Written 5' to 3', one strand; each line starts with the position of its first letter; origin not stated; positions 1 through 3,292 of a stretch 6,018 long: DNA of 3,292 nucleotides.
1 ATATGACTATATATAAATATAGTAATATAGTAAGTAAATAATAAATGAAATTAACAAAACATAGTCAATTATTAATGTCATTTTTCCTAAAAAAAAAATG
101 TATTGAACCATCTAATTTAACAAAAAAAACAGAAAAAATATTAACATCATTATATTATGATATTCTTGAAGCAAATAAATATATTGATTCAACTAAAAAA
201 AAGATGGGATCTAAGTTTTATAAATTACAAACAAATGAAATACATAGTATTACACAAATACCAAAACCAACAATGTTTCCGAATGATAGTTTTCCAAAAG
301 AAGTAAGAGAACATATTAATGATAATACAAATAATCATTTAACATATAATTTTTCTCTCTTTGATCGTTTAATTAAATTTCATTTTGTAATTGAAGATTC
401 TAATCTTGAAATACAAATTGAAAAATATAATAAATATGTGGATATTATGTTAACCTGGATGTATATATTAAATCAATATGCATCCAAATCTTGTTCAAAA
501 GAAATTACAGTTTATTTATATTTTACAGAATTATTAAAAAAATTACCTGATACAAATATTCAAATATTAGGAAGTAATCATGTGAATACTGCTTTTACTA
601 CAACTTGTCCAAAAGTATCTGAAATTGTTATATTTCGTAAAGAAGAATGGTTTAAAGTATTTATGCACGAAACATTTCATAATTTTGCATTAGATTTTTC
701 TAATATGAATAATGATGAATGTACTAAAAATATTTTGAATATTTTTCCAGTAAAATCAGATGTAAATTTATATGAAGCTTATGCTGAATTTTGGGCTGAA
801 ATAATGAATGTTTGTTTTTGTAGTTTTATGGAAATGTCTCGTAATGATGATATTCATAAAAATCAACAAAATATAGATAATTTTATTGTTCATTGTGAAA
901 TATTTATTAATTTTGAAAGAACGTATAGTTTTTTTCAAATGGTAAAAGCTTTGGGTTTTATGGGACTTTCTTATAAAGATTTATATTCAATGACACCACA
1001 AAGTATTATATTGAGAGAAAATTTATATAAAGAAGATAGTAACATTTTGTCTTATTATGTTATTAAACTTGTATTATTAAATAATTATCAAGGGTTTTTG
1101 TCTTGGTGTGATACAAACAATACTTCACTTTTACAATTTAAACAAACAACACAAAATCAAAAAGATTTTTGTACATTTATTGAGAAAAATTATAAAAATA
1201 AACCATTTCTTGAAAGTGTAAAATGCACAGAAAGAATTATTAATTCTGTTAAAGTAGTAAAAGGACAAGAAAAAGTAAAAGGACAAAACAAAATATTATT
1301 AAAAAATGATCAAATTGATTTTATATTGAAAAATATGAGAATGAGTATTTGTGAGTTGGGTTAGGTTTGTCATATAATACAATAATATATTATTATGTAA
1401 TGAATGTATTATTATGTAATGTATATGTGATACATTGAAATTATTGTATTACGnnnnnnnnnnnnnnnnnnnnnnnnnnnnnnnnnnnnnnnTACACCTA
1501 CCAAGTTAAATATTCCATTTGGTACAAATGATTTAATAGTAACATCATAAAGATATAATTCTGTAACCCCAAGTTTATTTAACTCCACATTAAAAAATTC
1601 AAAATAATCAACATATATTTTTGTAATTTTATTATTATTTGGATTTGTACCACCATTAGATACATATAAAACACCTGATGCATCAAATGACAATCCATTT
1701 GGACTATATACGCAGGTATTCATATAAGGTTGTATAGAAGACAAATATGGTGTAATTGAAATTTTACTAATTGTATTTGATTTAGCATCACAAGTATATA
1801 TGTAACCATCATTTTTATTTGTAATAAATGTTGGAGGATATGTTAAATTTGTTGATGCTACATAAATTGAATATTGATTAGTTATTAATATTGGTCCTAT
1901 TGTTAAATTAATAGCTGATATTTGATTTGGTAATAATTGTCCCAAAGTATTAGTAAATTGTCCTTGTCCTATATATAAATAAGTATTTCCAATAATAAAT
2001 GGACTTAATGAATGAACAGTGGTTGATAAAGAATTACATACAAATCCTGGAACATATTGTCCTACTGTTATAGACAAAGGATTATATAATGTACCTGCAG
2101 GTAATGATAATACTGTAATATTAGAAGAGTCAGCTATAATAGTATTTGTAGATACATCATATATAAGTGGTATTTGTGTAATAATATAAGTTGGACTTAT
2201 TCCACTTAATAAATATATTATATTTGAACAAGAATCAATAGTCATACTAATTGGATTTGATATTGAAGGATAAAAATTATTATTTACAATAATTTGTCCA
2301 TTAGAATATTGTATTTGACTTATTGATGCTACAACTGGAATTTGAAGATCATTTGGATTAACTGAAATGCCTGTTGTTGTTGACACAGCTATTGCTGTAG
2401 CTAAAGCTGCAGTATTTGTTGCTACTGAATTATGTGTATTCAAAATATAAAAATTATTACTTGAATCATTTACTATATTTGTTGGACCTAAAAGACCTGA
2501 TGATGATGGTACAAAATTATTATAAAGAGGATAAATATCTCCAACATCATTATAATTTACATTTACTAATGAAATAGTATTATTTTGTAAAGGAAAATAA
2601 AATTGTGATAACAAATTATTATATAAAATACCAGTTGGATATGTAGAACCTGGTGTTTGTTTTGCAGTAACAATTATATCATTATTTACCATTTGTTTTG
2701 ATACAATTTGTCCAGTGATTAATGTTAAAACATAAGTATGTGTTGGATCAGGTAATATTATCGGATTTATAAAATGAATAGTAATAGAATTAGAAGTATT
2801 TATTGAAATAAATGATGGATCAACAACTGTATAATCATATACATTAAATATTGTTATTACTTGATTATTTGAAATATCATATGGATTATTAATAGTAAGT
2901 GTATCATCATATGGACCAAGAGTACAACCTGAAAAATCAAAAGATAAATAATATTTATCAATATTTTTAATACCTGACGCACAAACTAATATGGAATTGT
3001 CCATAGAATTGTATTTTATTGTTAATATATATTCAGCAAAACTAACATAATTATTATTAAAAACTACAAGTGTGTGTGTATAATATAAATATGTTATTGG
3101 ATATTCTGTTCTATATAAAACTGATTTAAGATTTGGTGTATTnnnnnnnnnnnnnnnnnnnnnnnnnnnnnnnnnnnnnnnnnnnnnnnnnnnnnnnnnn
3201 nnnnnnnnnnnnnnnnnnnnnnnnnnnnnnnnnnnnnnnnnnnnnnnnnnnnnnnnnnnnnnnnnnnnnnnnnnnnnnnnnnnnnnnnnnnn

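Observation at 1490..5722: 1410-aa protein made of 20 or more NHL-type blades, a probable chain of tandem beta-propellers in a virus-like genome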

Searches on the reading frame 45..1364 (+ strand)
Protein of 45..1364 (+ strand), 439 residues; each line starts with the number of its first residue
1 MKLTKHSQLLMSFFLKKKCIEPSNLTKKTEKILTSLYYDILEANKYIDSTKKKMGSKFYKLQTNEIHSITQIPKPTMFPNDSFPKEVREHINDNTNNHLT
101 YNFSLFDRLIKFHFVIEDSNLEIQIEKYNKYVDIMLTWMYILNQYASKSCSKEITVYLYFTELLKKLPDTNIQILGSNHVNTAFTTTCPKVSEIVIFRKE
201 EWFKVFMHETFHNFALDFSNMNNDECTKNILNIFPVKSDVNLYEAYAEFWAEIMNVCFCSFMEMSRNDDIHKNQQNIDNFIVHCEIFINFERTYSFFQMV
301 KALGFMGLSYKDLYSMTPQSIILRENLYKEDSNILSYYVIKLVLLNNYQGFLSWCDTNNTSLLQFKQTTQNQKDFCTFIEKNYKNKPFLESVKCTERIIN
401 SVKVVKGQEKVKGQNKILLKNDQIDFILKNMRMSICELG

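Call 3: search_protein_families(library=pfam, proteins=[window:45-1364:+], max_evalue=1)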
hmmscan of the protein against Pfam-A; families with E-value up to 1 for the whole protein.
window:45-1364:+ (439 aa): 1 family
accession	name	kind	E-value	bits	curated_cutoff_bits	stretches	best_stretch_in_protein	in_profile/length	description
PF21490.2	PB2_cap-binding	-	0.38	11.2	27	0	391-436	20-65/121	Polymerase basic protein 2, cap-binding domain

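Call 16: search_protein_families(library=phrogs, proteins=[window:45-1364:+], max_evalue=0.1)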
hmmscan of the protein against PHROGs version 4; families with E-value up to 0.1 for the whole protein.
window:45-1364:+ (439 aa): 1 family
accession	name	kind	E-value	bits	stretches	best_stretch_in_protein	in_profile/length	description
phrog_16333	-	unknown function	0.074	14.5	0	302-329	2-29/92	-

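Call 24: search_protein_families(library=ncbifam, proteins=[window:45-1364:+], max_evalue=0.1)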
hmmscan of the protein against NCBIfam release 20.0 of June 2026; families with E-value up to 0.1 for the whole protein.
window:45-1364:+ (439 aa): 0 families

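Call 28: find_homologous_proteins(query=window:45-1364:+)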
Query window:45-1364:+ (439 aa): 3138 proteins with E <= 0.001 among 5243 candidates; the best 120 are listed.
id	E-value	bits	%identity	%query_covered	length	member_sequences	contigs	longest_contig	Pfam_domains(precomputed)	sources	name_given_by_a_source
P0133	7.1e-256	867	100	88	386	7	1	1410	-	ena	-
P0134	8.1e-189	646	65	100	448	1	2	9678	-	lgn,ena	-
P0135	5.7e-184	630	63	100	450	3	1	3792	-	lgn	-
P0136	4.4e-180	617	63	100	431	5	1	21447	-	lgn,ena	-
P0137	1.4e-176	606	63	100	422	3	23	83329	-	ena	-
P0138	8.7e-176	603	61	99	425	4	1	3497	-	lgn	-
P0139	3.0e-172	591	63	100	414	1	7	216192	-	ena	-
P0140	1.5e-168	579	61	100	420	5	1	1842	-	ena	-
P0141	7.2e-167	574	61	100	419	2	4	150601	-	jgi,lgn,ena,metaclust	metaclust:\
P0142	1.4e-166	573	61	100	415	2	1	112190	-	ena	-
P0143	2.7e-166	572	60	100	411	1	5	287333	-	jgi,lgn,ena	-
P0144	9.9e-165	567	60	100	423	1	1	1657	-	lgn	-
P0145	2.3e-159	549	59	100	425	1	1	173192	-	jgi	jgi:hypothetical protein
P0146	1.4e-158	546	57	100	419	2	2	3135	-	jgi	jgi:hypothetical protein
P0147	1.5e-158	546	59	100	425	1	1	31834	-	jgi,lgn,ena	jgi:hypothetical protein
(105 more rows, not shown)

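Call 64: search_solved_structures(query=A4, max_evalue=10, show_alignments=1)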
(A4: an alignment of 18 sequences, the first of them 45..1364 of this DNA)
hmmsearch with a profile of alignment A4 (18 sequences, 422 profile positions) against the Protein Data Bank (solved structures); distinct sequences matched with E-value up to 10: 0.

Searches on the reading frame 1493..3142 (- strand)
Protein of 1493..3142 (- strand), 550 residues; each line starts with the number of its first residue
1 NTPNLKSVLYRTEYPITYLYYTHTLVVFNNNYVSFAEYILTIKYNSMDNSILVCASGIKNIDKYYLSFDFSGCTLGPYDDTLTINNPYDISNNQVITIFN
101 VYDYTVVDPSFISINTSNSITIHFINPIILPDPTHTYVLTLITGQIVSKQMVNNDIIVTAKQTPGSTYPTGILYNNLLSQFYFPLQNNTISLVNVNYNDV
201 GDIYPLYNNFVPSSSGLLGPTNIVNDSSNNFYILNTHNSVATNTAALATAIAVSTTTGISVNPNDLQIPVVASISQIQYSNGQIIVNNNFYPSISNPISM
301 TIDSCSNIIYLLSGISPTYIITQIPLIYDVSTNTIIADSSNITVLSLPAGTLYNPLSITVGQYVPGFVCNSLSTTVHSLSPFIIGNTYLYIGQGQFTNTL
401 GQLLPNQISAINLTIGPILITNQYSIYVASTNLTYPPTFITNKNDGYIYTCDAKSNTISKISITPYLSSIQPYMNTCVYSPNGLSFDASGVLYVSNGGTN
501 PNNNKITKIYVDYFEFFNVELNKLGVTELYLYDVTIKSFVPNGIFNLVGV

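Call 45: search_protein_representatives(protein=window:1493-3142:-)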
Query: 550 residues. Proteins with E-value up to 0.001 (for the whole library): 97; up to 1e-10: 23; up to 1e-30: 14. The best 97 are listed.
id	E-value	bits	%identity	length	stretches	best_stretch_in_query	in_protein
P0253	0.0e+00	1168.1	100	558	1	3-550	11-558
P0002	5.3e-122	424.6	53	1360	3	274-547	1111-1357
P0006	2.2e-85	303.8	47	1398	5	274-549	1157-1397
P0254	2.3e-48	181.6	40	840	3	42-242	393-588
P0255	8.6e-47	176.5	38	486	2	274-545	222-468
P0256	3.6e-44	167.8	37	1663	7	26-242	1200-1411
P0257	1.3e-43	165.9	37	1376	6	43-237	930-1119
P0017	3.4e-41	158.0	38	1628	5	275-540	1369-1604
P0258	4.0e-40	154.5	35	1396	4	274-544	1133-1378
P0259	6.2e-38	147.2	36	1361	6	276-545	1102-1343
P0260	4.4e-36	141.1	50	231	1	287-521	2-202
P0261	3.8e-35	138.0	35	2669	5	42-239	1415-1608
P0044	1.4e-32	129.6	39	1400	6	19-236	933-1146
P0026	3.6e-31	124.9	39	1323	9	46-227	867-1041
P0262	1.3e-29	119.8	55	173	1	398-548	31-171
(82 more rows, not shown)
